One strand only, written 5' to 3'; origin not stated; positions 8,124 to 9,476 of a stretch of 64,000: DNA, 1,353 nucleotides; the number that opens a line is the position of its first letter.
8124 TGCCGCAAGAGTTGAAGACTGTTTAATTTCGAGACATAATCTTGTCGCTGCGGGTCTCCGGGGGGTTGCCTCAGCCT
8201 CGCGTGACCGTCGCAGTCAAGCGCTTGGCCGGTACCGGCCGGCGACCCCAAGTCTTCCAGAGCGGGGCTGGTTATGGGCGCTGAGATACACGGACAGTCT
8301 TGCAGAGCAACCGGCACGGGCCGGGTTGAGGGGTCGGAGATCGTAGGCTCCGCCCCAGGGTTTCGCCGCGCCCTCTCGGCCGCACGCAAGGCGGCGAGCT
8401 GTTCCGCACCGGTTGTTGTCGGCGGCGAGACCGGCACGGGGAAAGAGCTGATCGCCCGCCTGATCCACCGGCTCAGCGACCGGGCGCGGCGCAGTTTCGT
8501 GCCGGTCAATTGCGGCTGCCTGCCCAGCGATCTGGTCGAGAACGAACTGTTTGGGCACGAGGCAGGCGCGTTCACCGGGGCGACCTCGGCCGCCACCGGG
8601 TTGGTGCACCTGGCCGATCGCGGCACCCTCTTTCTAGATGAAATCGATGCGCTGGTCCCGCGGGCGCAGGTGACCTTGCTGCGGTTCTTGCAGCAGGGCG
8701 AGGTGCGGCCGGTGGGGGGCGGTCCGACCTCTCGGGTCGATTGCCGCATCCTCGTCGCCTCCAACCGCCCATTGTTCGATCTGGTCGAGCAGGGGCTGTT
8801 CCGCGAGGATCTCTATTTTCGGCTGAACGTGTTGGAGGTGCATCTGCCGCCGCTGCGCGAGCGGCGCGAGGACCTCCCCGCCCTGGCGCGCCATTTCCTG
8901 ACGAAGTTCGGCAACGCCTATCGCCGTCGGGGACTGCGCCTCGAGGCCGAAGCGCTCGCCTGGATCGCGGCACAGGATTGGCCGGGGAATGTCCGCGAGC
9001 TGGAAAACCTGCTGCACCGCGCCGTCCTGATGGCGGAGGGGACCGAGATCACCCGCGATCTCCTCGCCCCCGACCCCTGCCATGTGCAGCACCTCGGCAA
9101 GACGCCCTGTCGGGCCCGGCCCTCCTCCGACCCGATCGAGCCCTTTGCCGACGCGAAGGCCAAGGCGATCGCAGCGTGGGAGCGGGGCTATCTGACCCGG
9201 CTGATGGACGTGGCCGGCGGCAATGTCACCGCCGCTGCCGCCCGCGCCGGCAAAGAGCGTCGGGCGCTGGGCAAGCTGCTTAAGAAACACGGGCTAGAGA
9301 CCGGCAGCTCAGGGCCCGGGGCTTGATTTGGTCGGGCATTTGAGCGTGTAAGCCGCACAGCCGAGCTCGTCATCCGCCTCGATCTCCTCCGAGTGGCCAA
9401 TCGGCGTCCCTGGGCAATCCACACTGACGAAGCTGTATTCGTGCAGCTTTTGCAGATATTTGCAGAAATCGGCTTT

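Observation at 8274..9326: Sensor-less sigma54 activator encoded at the far end of the eCIS operon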

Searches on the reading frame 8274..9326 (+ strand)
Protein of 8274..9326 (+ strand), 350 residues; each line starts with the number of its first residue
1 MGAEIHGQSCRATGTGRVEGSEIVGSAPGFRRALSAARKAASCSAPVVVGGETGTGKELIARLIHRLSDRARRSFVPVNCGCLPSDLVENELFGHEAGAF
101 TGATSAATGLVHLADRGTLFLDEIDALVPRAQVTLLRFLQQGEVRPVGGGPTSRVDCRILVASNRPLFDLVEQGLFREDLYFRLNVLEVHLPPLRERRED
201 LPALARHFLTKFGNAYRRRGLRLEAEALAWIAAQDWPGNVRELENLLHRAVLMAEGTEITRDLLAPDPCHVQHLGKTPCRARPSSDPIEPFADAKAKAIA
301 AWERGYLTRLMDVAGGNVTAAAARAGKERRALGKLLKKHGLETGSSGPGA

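Call 4: search_protein_families(library=pfam, proteins=[window:8274-9326:+], max_evalue=0.01)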
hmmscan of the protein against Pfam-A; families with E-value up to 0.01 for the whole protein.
window:8274-9326:+ (350 aa): 7 families
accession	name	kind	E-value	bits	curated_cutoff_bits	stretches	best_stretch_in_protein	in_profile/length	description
PF00158.32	Sigma54_activat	-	1.9e-58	197.3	20.2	1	23-189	1-167/168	Sigma-54 interaction domain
PF25601.1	AAA_lid_14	-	4.9e-23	81.2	27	1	195-266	1-72/87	AAA+ ATPase lid domain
PF14532.12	Sigma54_activ_2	-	3.6e-17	63.3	25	1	38-194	15-138/138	Sigma-54 interaction domain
PF07728.20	AAA_5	-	3.7e-05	24.2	22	1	47-165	2-123/139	AAA domain (dynein-related subfamily)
PF00004.35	AAA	-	8.5e-05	23.5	21.2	1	49-175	3-118/131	ATPase family associated with various cellular activities (AAA)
PF01078.27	Mg_chelatase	-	0.00029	20.7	20.3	0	102-144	93-135/207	Magnesium chelatase, subunit ChlI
PF07724.20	AAA_2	-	0.0065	17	27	0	48-151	7-111/166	AAA domain (Cdc48 subfamily)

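Call 9: find_homologous_proteins(query=window:8274-9326:+, max_evalue=1e-20)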
Query window:8274-9326:+ (350 aa): 8000 proteins with E <= 1e-20 among 8000 candidates; the best 120 are listed.
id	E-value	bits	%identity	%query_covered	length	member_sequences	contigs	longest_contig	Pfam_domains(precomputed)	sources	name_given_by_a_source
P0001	1.3e-229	779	100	100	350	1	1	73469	PF00158.33,PF25601.2,PF14532.13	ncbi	ncbi:MAG: sigma-54 dependent transcriptional regulator [Pseudomonadota bacterium]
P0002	2.6e-162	558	75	100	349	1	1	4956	PF00158.33,PF25601.2,PF14532.13,PF07728.21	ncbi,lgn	ncbi:MAG: sigma-54 dependent transcriptional regulator [Pseudomonadota bacterium]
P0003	4.6e-143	495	68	97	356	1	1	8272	PF00158.33,PF25601.2,PF00004.36,PF14532.13,PF07728.21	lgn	-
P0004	2.0e-137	476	68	93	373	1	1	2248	PF00158.33,PF25601.2,PF14532.13,PF07728.21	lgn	-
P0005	1.6e-136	473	68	93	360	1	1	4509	PF00158.33,PF07724.21,PF25601.2,PF00004.36,PF14532.13,PF07728.21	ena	-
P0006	1.3e-127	444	67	92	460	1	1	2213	PF00158.33,PF25601.2,PF14532.13,PF07728.21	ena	-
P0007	2.4e-127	443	64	96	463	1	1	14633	PF00158.33,PF07724.21,PF25601.2,PF14532.13,PF07728.21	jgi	-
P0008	1.5e-125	437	62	97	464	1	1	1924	PF00158.33,PF25601.2,PF00004.36,PF14532.13,PF07728.21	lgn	-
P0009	1.3e-120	421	63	92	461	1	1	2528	PF00158.33,PF07724.21,PF25601.2,PF14532.13,PF07728.21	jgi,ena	-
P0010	2.1e-117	411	65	92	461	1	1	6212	PF00158.33,PF25601.2,PF14532.13,PF07728.21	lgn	-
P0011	7.3e-116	405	64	92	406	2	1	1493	PF00158.33,PF25601.2,PF14532.13,PF07728.21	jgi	jgi:DNA-binding NtrC family response regulator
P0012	5.6e-114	399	60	95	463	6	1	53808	PF00158.33,PF25601.2,PF14532.13,PF07728.21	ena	-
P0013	6.6e-114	399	59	95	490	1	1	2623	PF00158.33,PF25601.2,PF00004.36,PF14532.13,PF07728.21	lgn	-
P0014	1.2e-113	398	62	94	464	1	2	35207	PF00158.33,PF25601.2,PF02954.26,PF14532.13,PF07728.21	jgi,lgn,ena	-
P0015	4.1e-113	396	59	92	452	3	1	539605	PF00158.33,PF25601.2,PF14532.13,PF07728.21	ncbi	-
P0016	6.9e-112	392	62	92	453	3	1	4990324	PF00158.33,PF25601.2,PF14532.13,PF07728.21,PF01078.28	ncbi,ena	-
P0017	3.2e-110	387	59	92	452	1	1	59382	PF00158.33,PF25601.2,PF00004.36,PF14532.13,PF07728.21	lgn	-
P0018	2.7e-108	381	60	97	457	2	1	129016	PF00158.33,PF25601.2,PF02954.26,PF14532.13,PF07728.21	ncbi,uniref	ncbi:sigma-54 interaction domain-containing protein [Amaricoccus tamworthensis]|uniref:sigma-54 inte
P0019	4.2e-108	380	59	93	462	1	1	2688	PF00158.33,PF25601.2,PF02954.26,PF14532.13,PF07728.21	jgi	jgi:DNA-binding NtrC family response regulator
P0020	4.8e-106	373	60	91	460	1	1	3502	PF00158.33,PF25601.2,PF02954.26,PF14532.13,PF07728.21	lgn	-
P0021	8.7e-106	372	59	91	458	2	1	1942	PF00158.33,PF25601.2,PF02954.26,PF14532.13,PF07728.21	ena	-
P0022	1.0e-105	372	61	93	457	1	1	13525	PF00158.33,PF25601.2,PF02954.26,PF14532.13,PF07728.21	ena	-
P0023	4.8e-102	360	56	91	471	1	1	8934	PF00158.33,PF25601.2,PF14532.13,PF07728.21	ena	-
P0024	5.3e-99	350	54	92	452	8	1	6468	PF00158.33,PF25601.2,PF14532.13,PF07728.21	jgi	jgi:DNA-binding NtrC family response regulator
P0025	1.5e-97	345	54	91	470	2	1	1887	PF00158.33,PF25601.2,PF14532.13,PF07728.21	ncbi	-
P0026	5.8e-96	340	53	91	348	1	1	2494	PF00158.33,PF25601.2,PF02954.26,PF14532.13,PF07728.21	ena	-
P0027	1.3e-95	339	58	86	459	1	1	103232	PF00158.33,PF25601.2,PF14532.13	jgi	jgi:DNA-binding NtrC family response regulator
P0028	1.5e-95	339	52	91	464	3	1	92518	PF00158.33,PF25601.2,PF00004.36,PF14532.13,PF07728.21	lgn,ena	-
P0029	3.5e-95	337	52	93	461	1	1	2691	PF00158.33,PF25601.2,PF00004.36,PF14532.13,PF07728.21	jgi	jgi:DNA-binding NtrC family response regulator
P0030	5.3e-95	337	53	93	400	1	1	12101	PF00158.33,PF25601.2,PF14532.13,PF07728.21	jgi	jgi:DNA-binding NtrC family response regulator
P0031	2.1e-94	335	51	93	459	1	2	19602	PF00158.33,PF25601.2,PF02954.26,PF00004.36,PF14532.13,PF07728.21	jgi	jgi:DNA-binding NtrC family response regulator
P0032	4.1e-94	334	50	91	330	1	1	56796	PF00158.33,PF25601.2,PF14532.13,PF07728.21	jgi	jgi:DNA-binding NtrC family response regulator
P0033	4.5e-94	334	52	93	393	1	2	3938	PF00158.33,PF25601.2,PF00004.36,PF14532.13,PF07728.21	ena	-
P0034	1.5e-93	332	51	93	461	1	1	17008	PF00158.33,PF25601.2,PF14532.13,PF07728.21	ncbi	-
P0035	2.6e-93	331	52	91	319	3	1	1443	PF00158.33,PF25601.2,PF02954.26,PF00004.36,PF14532.13,PF07728.21,PF01078.28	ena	-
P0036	4.9e-93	330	52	93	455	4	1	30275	PF00158.33,PF25601.2,PF02954.26,PF14532.13,PF07728.21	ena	-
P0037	5.0e-93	330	52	91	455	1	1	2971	PF00158.33,PF25601.2,PF02954.26,PF00004.36,PF14532.13,PF07728.21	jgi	jgi:DNA-binding NtrC family response regulator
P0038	6.4e-93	330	52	91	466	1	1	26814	PF00158.33,PF25601.2,PF00004.36,PF14532.13,PF07728.21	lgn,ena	-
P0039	7.1e-93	330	50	91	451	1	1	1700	PF00158.33,PF07724.21,PF25601.2,PF00004.36,PF14532.13,PF07728.21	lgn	-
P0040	1.1e-92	329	51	93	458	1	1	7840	PF00158.33,PF25601.2,PF02954.26,PF14532.13,PF07728.21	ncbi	-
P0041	1.5e-92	329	52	91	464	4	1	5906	PF00158.33,PF25601.2,PF00004.36,PF14532.13,PF07728.21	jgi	jgi:DNA-binding NtrC family response regulator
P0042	1.5e-92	329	51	91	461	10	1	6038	PF00158.33,PF25601.2,PF02954.26,PF14532.13,PF07728.21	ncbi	-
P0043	1.5e-92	329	52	91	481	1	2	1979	PF00158.33,PF25601.2,PF00004.36,PF14532.13,PF07728.21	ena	-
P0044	1.9e-92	328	54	91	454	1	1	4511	PF00158.33,PF25601.2,PF14532.13,PF07728.21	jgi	jgi:DNA-binding NtrC family response regulator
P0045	2.3e-92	328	51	91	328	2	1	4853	PF00158.33,PF25601.2,PF02954.26,PF14532.13,PF07728.21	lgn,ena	-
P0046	2.7e-92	328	51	95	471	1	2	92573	PF00158.33,PF25601.2,PF02954.26,PF00004.36,PF14532.13,PF07728.21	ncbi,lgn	-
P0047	4.0e-92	327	54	91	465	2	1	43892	PF00158.33,PF25601.2,PF14532.13,PF07728.21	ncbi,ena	-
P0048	4.9e-92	327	52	91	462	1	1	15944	PF00158.33,PF25601.2,PF02954.26,PF00004.36,PF14532.13,PF07728.21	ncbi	-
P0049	6.0e-92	327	51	91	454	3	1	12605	PF00158.33,PF25601.2,PF00004.36,PF14532.13,PF07728.21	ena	-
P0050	6.3e-92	327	52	91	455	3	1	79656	PF00158.33,PF25601.2,PF00004.36,PF14532.13,PF07728.21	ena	-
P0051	6.7e-92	327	53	91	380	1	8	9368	PF00158.33,PF25601.2,PF14532.13,PF07728.21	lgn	-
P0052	6.9e-92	327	50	91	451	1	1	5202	PF00158.33,PF25601.2,PF00004.36,PF14532.13,PF07728.21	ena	-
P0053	8.1e-92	326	53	92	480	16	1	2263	PF00158.33,PF25601.2,PF14532.13,PF07728.21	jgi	-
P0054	9.5e-92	326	50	92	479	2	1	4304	PF00158.33,PF25601.2,PF00004.36,PF14532.13,PF07728.21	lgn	-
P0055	1.2e-91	326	49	92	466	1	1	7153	PF00158.33,PF25601.2,PF02954.26,PF00004.36,PF14532.13,PF07728.21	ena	-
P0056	1.2e-91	326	52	92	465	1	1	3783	PF00158.33,PF25601.2,PF02954.26,PF14532.13,PF07728.21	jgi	jgi:DNA-binding NtrC family response regulator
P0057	1.2e-91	326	51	91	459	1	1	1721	PF00158.33,PF25601.2,PF00004.36,PF14532.13,PF07728.21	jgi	jgi:DNA-binding NtrC family response regulator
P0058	1.4e-91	326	49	94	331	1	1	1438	PF00158.33,PF07724.21,PF25601.2,PF14532.13,PF07728.21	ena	-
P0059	2.0e-91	325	52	95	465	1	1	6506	PF00158.33,PF25601.2,PF14532.13,PF07728.21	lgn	-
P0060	2.8e-91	325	49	91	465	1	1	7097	PF00158.33,PF25601.2,PF00004.36,PF14532.13,PF07728.21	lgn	-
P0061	3.1e-91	324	50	93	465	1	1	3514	PF00158.33,PF25601.2,PF02954.26,PF00004.36,PF14532.13,PF07728.21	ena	-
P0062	3.1e-91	324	51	92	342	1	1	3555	PF00158.33,PF25601.2,PF00004.36,PF14532.13,PF07728.21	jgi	jgi:two-component system response regulator GlrR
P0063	3.3e-91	324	51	92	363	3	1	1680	PF00158.33,PF25601.2,PF14532.13,PF07728.21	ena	-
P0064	3.7e-91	324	51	93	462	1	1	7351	PF00158.33,PF07724.21,PF25601.2,PF02954.26,PF00004.36,PF14532.13,PF07728.21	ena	-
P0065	3.9e-91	324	49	91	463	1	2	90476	PF00158.33,PF25601.2,PF02954.26,PF00004.36,PF14532.13,PF07728.21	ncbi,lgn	-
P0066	4.0e-91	324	53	91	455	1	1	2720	PF00158.33,PF25601.2,PF14532.13,PF07728.21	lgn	-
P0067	4.8e-91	324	53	93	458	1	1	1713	PF00158.33,PF25601.2,PF00004.36,PF14532.13,PF07728.21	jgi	jgi:two-component system, NtrC family, response regulator AtoC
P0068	5.0e-91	324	50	93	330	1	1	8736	PF00158.33,PF25601.2,PF02954.26,PF00004.36,PF14532.13,PF07728.21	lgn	-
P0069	5.6e-91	324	52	94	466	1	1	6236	PF00158.33,PF25601.2,PF14532.13,PF07728.21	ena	-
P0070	6.2e-91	323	53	93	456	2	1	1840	PF00158.33,PF07724.21,PF25601.2,PF14532.13,PF07728.21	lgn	-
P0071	6.8e-91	323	50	95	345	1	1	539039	PF00158.33,PF25601.2,PF14532.13,PF07728.21,PF01078.28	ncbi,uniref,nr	ncbi:sigma-54 interaction domain-containing protein [Ectothiorhodospira shaposhnikovii]|uniref:sigma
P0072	7.4e-91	323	51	92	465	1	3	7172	PF00158.33,PF25601.2,PF02954.26,PF14532.13,PF07728.21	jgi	jgi:DNA-binding NtrC family response regulator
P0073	7.5e-91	323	52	92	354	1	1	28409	PF00158.33,PF25601.2,PF14532.13,PF07728.21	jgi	-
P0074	9.0e-91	323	51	92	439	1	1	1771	PF00158.33,PF25601.2,PF02954.26,PF14532.13,PF07728.21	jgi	jgi:DNA-binding NtrC family response regulator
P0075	9.3e-91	323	51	91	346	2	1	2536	PF00158.33,PF25601.2,PF00004.36,PF14532.13,PF07728.21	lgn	-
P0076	1.4e-90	322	48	93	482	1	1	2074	PF00158.33,PF25601.2,PF00004.36,PF14532.13,PF07728.21,PF01078.28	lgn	-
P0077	1.5e-90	322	48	92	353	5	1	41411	PF00158.33,PF25601.2,PF00004.36,PF14532.13,PF07728.21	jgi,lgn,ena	-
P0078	1.7e-90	322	53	91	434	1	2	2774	PF00158.33,PF25601.2,PF02954.26,PF14532.13,PF07728.21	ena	-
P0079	2.0e-90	322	51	91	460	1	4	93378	PF00158.33,PF25601.2,PF02954.26,PF00004.36,PF14532.13,PF07728.21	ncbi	-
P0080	2.0e-90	322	52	92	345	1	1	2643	PF00158.33,PF25601.2,PF14532.13,PF07728.21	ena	-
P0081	2.5e-90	321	49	93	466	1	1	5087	PF00158.33,PF25601.2,PF00004.36,PF14532.13,PF07728.21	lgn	-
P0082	2.6e-90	321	50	93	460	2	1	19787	PF00158.33,PF25601.2,PF14532.13,PF07728.21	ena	-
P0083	2.6e-90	321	52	93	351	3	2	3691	PF00158.33,PF25601.2,PF02954.26,PF00004.36,PF14532.13,PF07728.21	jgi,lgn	jgi:two-component system response regulator GlrR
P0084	2.9e-90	321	49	92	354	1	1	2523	PF00158.33,PF25601.2,PF00004.36,PF14532.13,PF07728.21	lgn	-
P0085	3.4e-90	321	52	92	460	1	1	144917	PF00158.33,PF25601.2,PF14532.13,PF07728.21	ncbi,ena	-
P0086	4.4e-90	321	52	93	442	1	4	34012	PF00158.33,PF25601.2,PF02954.26,PF14532.13,PF07728.21,PF01078.28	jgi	jgi:DNA-binding NtrC family response regulator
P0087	5.1e-90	320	50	91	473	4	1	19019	PF00158.33,PF25601.2,PF00004.36,PF14532.13,PF07728.21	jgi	-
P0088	7.9e-90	320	52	91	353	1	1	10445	PF00158.33,PF07724.21,PF25601.2,PF00004.36,PF14532.13,PF07728.21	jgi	jgi:two-component system, NtrC family, response regulator GlrR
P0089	8.1e-90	320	53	91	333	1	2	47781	PF00158.33,PF25601.2,PF02954.26,PF00004.36,PF14532.13,PF07728.21,PF01078.28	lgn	-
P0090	9.6e-90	320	50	93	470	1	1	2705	PF00158.33,PF25601.2,PF14532.13,PF07728.21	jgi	-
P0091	1.0e-89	320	50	91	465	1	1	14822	PF00158.33,PF25601.2,PF00004.36,PF14532.13,PF07728.21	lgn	-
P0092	1.1e-89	319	51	92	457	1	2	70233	PF00158.33,PF25601.2,PF14532.13,PF07728.21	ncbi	-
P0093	1.2e-89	319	50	94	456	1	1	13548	PF00158.33,PF25601.2,PF14532.13,PF07728.21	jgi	jgi:DNA-binding NtrC family response regulator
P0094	1.2e-89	319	50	91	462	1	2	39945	PF00158.33,PF25601.2,PF14532.13,PF07728.21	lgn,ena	-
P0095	1.3e-89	319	52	92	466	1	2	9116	PF00158.33,PF25601.2,PF14532.13,PF07728.21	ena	-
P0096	1.3e-89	319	51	97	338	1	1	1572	PF00158.33,PF25601.2,PF14532.13,PF07728.21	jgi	jgi:DNA-binding NtrC family response regulator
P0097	1.4e-89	319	53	91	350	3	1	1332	PF00158.33,PF25601.2,PF02954.26,PF00004.36,PF14532.13,PF07728.21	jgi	jgi:DNA-binding NtrC family response regulator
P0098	1.4e-89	319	50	92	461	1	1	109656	PF00158.33,PF25601.2,PF00004.36,PF14532.13,PF07728.21,PF01078.28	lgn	-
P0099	1.4e-89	319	51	93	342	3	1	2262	PF00158.33,PF25601.2,PF02954.26,PF00004.36,PF14532.13,PF07728.21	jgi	jgi:DNA-binding NtrC family response regulator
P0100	1.5e-89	319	53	91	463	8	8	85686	PF00158.33,PF25601.2,PF02954.26,PF14532.13,PF07728.21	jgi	-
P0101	1.6e-89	319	48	93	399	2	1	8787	PF00158.33,PF25601.2,PF02954.26,PF00004.36,PF14532.13,PF07728.21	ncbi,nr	ncbi:MAG TPA: sigma-54 dependent transcriptional regulator [Polyangiaceae bacterium]|nr:sigma-54 dep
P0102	1.7e-89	319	53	91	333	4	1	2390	PF00158.33,PF25601.2,PF02954.26,PF00004.36,PF14532.13,PF07728.21,PF01078.28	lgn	-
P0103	1.8e-89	319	50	93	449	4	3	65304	PF00158.33,PF25601.2,PF02954.26,PF14532.13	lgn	-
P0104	1.8e-89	319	51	92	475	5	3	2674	PF00158.33,PF25601.2,PF14532.13,PF07728.21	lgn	-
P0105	2.0e-89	319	50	91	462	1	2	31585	PF00158.33,PF25601.2,PF14532.13,PF07728.21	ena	-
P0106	2.2e-89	318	51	92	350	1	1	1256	PF00158.33,PF25601.2,PF02954.26,PF00004.36,PF14532.13,PF07728.21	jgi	jgi:two-component system response regulator GlrR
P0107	2.3e-89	318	52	91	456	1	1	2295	PF00158.33,PF25601.2,PF00004.36,PF14532.13,PF07728.21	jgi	jgi:DNA-binding NtrC family response regulator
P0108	2.5e-89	318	52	88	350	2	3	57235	PF00158.33,PF25601.2,PF00004.36,PF14532.13,PF07728.21,PF01078.28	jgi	jgi:two-component system, NtrC family, response regulator GlrR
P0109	3.0e-89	318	49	97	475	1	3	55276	PF00158.33,PF25601.2,PF02954.26,PF14532.13,PF07728.21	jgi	jgi:DNA-binding NtrC family response regulator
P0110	3.2e-89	318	50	94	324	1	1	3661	PF00158.33,PF25601.2,PF02954.26,PF00004.36,PF14532.13,PF07728.21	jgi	jgi:two-component system, NtrC family, response regulator GlrR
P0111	3.2e-89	318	49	96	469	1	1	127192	PF00158.33,PF25601.2,PF00004.36,PF14532.13,PF07728.21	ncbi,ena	-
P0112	3.4e-89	318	51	95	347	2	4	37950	PF00158.33,PF25601.2,PF14532.13,PF07728.21,PF01078.28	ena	-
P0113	3.5e-89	318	55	85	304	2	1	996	PF00158.33,PF25601.2,PF02954.26,PF14532.13,PF07728.21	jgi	jgi:DNA-binding NtrC family response regulator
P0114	3.5e-89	318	51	91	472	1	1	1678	PF00158.33,PF25601.2,PF00004.36,PF14532.13,PF07728.21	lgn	-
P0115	3.6e-89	318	48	95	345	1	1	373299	PF00158.33,PF25601.2,PF14532.13,PF07728.21,PF01078.28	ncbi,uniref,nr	ncbi:sigma-54 interaction domain-containing protein [Ectothiorhodospira lacustris]|uniref:sigma-54 i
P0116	3.8e-89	318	49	94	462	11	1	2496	PF00158.33,PF25601.2,PF02954.26,PF14532.13,PF07728.21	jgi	-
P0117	4.0e-89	318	52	92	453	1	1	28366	PF00158.33,PF25601.2,PF14532.13,PF07728.21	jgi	jgi:DNA-binding NtrC family response regulator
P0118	4.2e-89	317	52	91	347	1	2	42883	PF00158.33,PF25601.2,PF02954.26,PF00004.36,PF14532.13,PF07728.21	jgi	jgi:two-component system response regulator GlrR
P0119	4.4e-89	317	51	92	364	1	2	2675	PF00158.33,PF07724.21,PF25601.2,PF02954.26,PF00004.36,PF14532.13,PF07728.21,PF01078.28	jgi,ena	jgi:transcriptional regulator with PAS, ATPase and Fis domain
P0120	4.5e-89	317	49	93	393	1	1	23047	PF00158.33,PF25601.2,PF14532.13,PF07728.21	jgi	jgi:DNA-binding NtrC family response regulator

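Call 13: find_encoding_contigs(protein=P0002, flank=10000, max_places=3)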
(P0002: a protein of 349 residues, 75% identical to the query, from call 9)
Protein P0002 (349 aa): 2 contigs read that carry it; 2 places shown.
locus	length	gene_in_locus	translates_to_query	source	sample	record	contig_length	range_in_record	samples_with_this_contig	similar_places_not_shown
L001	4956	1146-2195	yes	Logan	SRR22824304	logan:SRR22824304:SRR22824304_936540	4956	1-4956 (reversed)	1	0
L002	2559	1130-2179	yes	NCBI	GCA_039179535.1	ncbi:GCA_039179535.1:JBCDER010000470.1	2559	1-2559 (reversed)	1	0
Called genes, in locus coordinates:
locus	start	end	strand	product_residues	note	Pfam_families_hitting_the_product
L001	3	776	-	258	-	?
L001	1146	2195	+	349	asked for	PF00158:Sigma54_activat, PF14532:Sigma54_activ_2, PF07728:AAA_5, PF25601:AAA_lid_14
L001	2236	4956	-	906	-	?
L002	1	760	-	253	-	PF07715:Plug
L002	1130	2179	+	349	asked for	PF00158:Sigma54_activat, PF14532:Sigma54_activ_2, PF07728:AAA_5, PF25601:AAA_lid_14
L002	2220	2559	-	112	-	?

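Call 14: find_encoding_contigs(protein=P0003, flank=10000, max_places=3)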
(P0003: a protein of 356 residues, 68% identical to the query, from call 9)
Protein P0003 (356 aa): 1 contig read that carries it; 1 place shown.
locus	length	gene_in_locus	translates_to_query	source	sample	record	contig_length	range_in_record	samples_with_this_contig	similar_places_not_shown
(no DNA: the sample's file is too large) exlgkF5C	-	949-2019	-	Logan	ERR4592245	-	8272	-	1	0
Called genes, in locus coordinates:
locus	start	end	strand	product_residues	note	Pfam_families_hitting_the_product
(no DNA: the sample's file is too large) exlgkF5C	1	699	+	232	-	?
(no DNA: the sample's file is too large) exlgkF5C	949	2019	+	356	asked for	PF00004:AAA (faint), PF00158:Sigma54_activat, PF14532:Sigma54_activ_2, PF07728:AAA_5 (weak), PF25601:AAA_lid_14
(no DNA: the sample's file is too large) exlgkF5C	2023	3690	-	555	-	PF13699:eCIS_core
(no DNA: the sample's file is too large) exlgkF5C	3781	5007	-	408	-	-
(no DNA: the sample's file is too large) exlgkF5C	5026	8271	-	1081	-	?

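Call 15: find_encoding_contigs(protein=P0007, flank=10000, max_places=3)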
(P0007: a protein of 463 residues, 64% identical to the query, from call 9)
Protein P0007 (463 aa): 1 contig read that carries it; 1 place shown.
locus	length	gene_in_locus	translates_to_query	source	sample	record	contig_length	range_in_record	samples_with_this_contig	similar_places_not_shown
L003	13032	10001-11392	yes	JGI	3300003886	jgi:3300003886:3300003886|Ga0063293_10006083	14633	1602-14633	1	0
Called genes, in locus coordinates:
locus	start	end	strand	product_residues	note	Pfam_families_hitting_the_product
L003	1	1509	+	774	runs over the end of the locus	PF12228:DUF3604 (faint)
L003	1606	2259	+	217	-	PF01865:PhoU_div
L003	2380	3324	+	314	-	PF01384:PHO4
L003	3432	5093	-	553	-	PF00884:Sulfatase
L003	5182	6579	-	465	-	-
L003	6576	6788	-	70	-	-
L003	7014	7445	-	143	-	PF00582:Usp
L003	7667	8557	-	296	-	PF07886:BA14K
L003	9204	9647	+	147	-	-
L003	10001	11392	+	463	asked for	PF00158:Sigma54_activat, PF14532:Sigma54_activ_2, PF07724:AAA_2 (faint), PF07728:AAA_5, PF25601:AAA_lid_14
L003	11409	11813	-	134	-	-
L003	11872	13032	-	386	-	?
